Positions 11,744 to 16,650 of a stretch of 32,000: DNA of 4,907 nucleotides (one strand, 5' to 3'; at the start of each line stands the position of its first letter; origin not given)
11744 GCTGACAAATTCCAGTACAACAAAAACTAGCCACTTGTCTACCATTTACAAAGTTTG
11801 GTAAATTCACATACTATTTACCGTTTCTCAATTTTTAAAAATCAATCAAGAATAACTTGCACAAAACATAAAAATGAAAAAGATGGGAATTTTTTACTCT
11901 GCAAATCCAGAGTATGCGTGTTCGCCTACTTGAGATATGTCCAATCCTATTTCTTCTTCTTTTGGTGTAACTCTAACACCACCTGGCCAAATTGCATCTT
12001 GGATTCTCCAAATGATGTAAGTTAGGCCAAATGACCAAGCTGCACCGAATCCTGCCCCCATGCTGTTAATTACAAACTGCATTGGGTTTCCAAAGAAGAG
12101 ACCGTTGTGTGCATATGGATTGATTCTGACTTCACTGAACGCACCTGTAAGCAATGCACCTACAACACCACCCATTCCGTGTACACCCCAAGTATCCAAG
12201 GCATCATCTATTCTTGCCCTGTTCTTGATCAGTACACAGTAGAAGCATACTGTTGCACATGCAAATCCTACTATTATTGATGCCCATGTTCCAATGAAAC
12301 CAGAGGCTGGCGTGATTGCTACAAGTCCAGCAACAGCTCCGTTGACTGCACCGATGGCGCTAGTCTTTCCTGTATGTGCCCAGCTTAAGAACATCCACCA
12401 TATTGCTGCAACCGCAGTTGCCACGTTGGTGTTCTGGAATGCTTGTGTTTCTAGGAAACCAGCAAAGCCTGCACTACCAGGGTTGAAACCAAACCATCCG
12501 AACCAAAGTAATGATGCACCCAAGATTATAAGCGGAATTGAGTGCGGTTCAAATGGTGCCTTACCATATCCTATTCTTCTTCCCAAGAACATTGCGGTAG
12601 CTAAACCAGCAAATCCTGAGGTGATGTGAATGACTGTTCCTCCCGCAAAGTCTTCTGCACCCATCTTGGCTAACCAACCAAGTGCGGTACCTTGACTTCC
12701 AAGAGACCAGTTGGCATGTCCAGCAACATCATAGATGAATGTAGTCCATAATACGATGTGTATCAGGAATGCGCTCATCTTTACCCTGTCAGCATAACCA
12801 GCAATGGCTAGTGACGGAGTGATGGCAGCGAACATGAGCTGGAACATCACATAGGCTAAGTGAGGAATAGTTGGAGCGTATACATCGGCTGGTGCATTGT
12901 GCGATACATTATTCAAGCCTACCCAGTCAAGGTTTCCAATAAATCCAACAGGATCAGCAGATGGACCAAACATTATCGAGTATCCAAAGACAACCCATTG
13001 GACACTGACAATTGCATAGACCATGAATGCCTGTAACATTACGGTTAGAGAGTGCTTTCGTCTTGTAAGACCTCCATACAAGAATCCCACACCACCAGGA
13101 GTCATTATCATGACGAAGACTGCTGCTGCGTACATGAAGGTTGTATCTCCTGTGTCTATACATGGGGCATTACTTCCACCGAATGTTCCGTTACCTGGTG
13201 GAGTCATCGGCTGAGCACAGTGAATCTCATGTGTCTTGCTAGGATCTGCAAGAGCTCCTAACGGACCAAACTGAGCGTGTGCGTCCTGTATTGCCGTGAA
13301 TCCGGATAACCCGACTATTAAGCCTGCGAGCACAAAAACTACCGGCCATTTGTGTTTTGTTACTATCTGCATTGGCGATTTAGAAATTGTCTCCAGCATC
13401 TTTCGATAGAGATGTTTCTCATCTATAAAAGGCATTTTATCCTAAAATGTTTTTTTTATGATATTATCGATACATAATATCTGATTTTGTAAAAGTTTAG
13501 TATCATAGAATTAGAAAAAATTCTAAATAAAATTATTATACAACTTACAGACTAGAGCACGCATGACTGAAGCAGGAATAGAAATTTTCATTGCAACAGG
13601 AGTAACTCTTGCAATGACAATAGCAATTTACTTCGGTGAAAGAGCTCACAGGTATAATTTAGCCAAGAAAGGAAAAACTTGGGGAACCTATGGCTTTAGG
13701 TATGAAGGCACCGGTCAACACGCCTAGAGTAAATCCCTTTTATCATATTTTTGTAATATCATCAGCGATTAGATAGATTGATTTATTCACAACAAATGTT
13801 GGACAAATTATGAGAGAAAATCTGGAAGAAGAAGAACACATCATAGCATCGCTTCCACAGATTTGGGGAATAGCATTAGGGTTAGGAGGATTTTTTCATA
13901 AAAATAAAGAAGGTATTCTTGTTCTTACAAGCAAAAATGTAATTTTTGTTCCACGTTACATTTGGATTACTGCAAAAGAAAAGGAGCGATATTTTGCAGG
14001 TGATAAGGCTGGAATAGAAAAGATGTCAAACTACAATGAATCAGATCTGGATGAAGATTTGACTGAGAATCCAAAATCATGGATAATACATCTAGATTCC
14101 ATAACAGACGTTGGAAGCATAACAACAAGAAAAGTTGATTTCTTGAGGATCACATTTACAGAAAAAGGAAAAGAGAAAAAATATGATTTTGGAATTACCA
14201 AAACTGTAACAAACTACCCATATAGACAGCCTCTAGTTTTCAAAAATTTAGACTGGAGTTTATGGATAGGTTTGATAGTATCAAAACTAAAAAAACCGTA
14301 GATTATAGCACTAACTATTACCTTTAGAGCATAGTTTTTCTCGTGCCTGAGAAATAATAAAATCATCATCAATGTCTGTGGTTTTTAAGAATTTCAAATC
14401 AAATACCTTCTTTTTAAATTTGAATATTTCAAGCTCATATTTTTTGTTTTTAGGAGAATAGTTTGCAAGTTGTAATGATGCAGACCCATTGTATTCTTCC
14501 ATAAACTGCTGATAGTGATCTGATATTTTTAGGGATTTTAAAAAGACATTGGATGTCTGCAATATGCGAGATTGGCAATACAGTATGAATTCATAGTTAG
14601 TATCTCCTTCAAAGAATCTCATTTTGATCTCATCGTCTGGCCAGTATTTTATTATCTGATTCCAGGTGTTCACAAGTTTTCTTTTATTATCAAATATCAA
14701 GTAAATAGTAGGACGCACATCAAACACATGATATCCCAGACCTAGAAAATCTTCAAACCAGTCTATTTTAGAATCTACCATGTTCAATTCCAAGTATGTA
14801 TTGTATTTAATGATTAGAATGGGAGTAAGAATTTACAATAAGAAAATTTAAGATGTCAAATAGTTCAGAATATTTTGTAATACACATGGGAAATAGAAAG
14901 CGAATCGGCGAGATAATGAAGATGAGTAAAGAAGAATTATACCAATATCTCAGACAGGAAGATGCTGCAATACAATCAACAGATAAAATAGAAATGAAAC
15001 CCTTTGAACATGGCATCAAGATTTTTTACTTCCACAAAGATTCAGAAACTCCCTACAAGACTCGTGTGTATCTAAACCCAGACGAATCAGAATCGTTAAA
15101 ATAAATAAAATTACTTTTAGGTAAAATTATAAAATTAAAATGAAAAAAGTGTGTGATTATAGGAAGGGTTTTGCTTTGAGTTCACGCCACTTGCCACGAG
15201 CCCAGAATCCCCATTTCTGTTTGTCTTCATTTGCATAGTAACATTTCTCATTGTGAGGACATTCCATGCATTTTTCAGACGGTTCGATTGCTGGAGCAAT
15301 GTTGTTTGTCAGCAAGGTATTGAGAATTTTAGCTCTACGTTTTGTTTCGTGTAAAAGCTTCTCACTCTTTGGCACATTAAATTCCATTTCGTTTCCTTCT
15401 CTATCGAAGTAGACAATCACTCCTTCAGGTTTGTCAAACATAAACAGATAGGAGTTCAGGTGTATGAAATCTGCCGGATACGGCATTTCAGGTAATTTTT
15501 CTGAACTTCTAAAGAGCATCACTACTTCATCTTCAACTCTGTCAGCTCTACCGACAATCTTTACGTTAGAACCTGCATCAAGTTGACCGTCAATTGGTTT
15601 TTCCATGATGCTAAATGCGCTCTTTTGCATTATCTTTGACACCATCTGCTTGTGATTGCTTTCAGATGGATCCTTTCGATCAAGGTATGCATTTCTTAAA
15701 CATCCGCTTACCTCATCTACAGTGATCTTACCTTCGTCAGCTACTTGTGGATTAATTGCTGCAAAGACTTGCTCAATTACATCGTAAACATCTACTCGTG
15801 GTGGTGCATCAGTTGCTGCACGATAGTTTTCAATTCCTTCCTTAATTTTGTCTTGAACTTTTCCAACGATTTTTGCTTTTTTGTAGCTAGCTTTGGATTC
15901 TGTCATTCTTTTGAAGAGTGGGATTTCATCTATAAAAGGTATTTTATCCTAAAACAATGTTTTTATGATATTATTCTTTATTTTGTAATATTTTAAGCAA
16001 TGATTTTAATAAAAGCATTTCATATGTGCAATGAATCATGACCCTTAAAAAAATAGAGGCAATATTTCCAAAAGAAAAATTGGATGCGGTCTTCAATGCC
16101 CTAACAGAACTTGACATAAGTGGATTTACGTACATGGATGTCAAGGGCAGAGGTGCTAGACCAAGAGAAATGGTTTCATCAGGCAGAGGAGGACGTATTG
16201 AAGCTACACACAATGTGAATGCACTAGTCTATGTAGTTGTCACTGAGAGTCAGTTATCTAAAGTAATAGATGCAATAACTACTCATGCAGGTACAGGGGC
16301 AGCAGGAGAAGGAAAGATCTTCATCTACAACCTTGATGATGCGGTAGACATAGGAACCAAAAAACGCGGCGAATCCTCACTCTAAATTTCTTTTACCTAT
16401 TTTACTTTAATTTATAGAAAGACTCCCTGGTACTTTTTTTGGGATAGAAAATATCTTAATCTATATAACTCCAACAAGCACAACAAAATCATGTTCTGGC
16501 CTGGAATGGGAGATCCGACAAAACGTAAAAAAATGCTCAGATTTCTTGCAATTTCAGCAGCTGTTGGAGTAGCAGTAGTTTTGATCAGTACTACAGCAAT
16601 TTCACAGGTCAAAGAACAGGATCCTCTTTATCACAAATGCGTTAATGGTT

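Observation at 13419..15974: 49-nt promoter-bearing direct repeat in front of both amt and a Cas4-like nuclease gene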

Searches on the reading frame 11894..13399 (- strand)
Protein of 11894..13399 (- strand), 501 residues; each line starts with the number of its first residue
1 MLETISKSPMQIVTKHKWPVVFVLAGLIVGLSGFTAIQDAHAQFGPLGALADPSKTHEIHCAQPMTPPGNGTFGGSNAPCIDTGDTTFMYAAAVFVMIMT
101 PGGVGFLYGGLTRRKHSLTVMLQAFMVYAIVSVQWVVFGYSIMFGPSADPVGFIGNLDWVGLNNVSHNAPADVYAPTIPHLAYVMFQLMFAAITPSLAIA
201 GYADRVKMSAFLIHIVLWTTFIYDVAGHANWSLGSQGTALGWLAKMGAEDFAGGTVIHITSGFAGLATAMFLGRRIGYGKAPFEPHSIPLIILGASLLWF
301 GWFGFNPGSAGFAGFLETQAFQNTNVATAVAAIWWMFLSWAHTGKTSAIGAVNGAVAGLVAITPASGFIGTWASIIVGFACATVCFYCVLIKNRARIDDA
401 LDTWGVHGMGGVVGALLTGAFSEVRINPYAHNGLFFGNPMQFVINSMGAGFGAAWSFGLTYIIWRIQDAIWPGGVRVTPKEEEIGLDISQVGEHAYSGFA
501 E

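Call 7: search_protein_families(library=pfam, proteins=[window:11894-13399:-], max_evalue=0.01)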
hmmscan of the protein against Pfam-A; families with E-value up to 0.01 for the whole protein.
window:11894-13399:- (501 aa): 1 family
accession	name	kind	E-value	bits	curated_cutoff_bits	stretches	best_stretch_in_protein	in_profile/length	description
PF00909.26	Ammonium_transp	-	3.9e-106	355.6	23.2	1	88-496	2-399/399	Ammonium Transporter Family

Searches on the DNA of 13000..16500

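Call 77: search_rna_families(source=window, start=13000, end=16500, threshold=evalue, max_evalue=1)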
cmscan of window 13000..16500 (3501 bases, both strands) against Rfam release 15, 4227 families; matches with E-value up to 1: 0.
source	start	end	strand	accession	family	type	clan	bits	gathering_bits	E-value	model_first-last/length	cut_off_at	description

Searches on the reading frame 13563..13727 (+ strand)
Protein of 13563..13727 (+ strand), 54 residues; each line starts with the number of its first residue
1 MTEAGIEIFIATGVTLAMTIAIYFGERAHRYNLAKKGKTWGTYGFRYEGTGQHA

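Call 7: search_protein_families(library=pfam, proteins=[window:13563-13727:+], max_evalue=0.01)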
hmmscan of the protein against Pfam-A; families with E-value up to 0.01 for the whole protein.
window:13563-13727:+ (54 aa): 0 families

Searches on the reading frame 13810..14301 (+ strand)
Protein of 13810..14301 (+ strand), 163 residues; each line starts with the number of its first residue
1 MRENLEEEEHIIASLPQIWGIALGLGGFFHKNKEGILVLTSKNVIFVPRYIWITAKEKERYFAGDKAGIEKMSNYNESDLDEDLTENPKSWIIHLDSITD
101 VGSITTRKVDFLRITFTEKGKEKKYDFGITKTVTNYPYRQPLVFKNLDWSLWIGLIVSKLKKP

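Call 7: search_protein_families(library=pfam, proteins=[window:13810-14301:+], max_evalue=0.01)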
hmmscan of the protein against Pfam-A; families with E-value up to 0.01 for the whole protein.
window:13810-14301:+ (163 aa): 1 family
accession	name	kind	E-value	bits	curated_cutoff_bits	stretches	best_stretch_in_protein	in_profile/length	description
PF16979.11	SIN1_PH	-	0.0062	17.3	27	1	57-128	18-85/105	SAPK-interacting protein 1 (Sin1), Pleckstrin-homology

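Call 15: search_protein_families(library=ncbifam, proteins=[window:13810-14301:+], max_evalue=0.01)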
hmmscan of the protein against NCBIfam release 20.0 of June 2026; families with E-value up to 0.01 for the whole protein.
window:13810-14301:+ (163 aa): 0 families

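Call 69: search_protein_families(library=pfam, proteins=[window:13810-14301:+], max_evalue=0.001)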
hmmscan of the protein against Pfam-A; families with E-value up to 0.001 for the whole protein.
window:13810-14301:+ (163 aa): 0 families

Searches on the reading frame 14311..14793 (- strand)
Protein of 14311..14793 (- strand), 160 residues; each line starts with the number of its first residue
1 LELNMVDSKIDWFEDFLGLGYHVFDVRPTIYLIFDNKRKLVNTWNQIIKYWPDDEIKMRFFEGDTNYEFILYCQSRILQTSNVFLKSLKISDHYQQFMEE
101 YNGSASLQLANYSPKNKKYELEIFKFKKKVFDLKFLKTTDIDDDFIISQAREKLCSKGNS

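Call 7: search_protein_families(library=pfam, proteins=[window:14311-14793:-], max_evalue=0.01)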
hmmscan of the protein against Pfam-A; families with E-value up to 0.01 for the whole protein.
window:14311-14793:- (160 aa): 0 families

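Call 15: search_protein_families(library=ncbifam, proteins=[window:14311-14793:-], max_evalue=0.01)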
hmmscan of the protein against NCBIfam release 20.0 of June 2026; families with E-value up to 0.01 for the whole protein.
window:14311-14793:- (160 aa): 0 families

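Call 45: search_protein_families(library=pfam, proteins=[window:14311-14793:-], max_evalue=1)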
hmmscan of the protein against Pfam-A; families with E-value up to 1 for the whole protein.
window:14311-14793:- (160 aa): 0 families

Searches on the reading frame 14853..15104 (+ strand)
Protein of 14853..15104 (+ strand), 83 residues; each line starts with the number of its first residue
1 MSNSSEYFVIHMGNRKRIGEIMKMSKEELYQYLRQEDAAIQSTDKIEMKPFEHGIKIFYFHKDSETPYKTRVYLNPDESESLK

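Call 7: search_protein_families(library=pfam, proteins=[window:14853-15104:+], max_evalue=0.01)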
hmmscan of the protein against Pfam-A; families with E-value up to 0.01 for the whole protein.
window:14853-15104:+ (83 aa): 0 families

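Call 15: search_protein_families(library=ncbifam, proteins=[window:14853-15104:+], max_evalue=0.01)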
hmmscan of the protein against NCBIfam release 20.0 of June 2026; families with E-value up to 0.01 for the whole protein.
window:14853-15104:+ (83 aa): 0 families

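Call 45: search_protein_families(library=pfam, proteins=[window:14853-15104:+], max_evalue=1)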
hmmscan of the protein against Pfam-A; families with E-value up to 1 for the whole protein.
window:14853-15104:+ (83 aa): 0 families

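Call 54: find_homologous_proteins(query=window:14853-15104:+)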
Query window:14853-15104:+ (83 aa): 125 proteins with E <= 0.001 among 125 candidates; the best 120 are listed.
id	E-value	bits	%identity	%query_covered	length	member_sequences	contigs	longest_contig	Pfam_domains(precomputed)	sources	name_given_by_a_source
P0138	2.6e-42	160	89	100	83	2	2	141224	-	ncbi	ncbi:MAG: hypothetical protein ACYC6W_07700 [Nitrosotalea sp.]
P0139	3.1e-40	153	90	100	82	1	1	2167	-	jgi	jgi:hypothetical protein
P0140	2.8e-39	150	97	87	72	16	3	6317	-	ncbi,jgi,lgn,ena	jgi:hypothetical protein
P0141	6.9e-38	145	94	87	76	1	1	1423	-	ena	-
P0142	1.9e-37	144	93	87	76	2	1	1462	-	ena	-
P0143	2.7e-37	144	94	87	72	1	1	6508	-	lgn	-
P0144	3.8e-37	143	89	88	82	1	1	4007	-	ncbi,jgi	jgi:hypothetical protein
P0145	4.5e-37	143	93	87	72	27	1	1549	-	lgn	-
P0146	6.5e-37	142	93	87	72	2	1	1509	-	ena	-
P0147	9.2e-37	142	93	87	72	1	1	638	-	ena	-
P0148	1.1e-36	142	81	100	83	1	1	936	-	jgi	-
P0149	1.4e-36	141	92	87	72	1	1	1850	-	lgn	-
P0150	1.5e-36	141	93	87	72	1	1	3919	-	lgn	-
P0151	1.7e-36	141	93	87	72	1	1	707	-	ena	-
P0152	2.6e-36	140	93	87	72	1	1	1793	-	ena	-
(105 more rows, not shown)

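Call 64: predict_structure(alignment_id=A2)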
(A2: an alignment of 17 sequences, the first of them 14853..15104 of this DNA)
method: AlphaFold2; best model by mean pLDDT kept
length: 83 residues; sequences in the alignment: 17
mean_pLDDT: 76.3   pTM: 0.60
mean pLDDT of the five models: 76.3, 75.8, 74.2, 73.3, 70.3
residues with pLDDT >= 90: 20; 70-90: 42; 50-70: 6; < 50: 15
segments of 3 or more residues with pLDDT < 50: 1-13
pLDDT, mean of each block of 10 residues (from residue 1): 37 67 85 84 89 90 93 74 48
secondary structure, 60 per line:
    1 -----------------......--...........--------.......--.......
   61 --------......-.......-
elements in order: H18-23 H26-36 E45-51 E54-60 E69-74 H76-82

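Call 67: fold_search(model_id=the predicted structure, library=pdb)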
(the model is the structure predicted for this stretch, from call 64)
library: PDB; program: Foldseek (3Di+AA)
matches with E <= 10: 449; with E <= 0.001: 0
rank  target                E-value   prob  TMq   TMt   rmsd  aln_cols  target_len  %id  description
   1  5ffp_A                4.0e-01  0.21  0.30  0.18   8.7        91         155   16  Crystal structure of CdiI from Burkholderia dolosa AUO158 (released 2016-01-20)
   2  7zmb_C                6.0e-01  0.10  0.21  0.06  12.1        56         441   21  CryoEM structure of mitochondrial complex I from Chaetomium thermophilum (state 2) (released 2022-11-30)
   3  7o24_B                6.8e-01  0.41  0.39  0.08  11.0        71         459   13  Structure of the foamy viral protease-reverse transcriptase in complex with dsDNA. (released 2021-06-30)
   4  3f1y_C                6.8e-01  0.08  0.22  0.07  16.9        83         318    8  Mannosyl-3-phosphoglycerate synthase from Rubrobacter xylanophilus (released 2009-11-03)
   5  6h24_B                7.2e-01  0.10  0.23  0.16  15.1        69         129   12  X-Ray Crystal Structure of the MSBI1.176 WH1 Domain, a Replication Protein Isolated from a Multiple Sclerosis Patient (released 2019-05-15)
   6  7zj1_B                7.2e-01  0.07  0.22  0.21  10.9        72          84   12  Crystal structure of ADAR1-dsRBD3 dimer (released 2023-10-25)
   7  7lsy_F                7.7e-01  0.14  0.30  0.16  11.2        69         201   13  NHEJ Short-range synaptic complex (released 2021-04-14)
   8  3kia_C                8.3e-01  0.08  0.25  0.08  16.7        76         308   12  Crystal structure of mannosyl-3-phosphoglycerate synthase from Rubrobacter xylanophilus (released 2010-11-03)
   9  7r7j_B                8.8e-01  0.08  0.24  0.05   9.4        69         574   12  Crystal structure of RadD with ADP (released 2022-04-13)
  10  6yj4_D                8.8e-01  0.08  0.22  0.06  12.1        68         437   20  Structure of Yarrowia lipolytica complex I at 2.7 A (released 2020-08-12)
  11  7ujl_A                1.0e+00  0.13  0.28  0.16   6.7        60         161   12  Bacteriophage Lambda Red-Beta N-terminal domain helical assembly in complex with dsDNA (released 2022-10-05)
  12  4xuu_C                1.0e+00  0.09  0.23  0.12  14.1        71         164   11  The hSac2 domain from human phosphoinositide phosphatase Sac2 (released 2015-02-25)
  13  7arc_D                1.0e+00  0.09  0.25  0.07  12.4        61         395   16  Cryo-EM structure of Polytomella Complex-I (peripheral arm) (released 2021-12-08)
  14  7ksf                  1.1e+00  0.23  0.34  0.05   9.8        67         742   15  Crystal structure of Prototype Foamy Virus Protease-Reverse Transcriptase (native) (released 2021-08-11)
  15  6jde_A                1.1e+00  0.14  0.27  0.06   5.9        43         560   19  crystal structure of a DNA repair protein (released 2019-06-26)
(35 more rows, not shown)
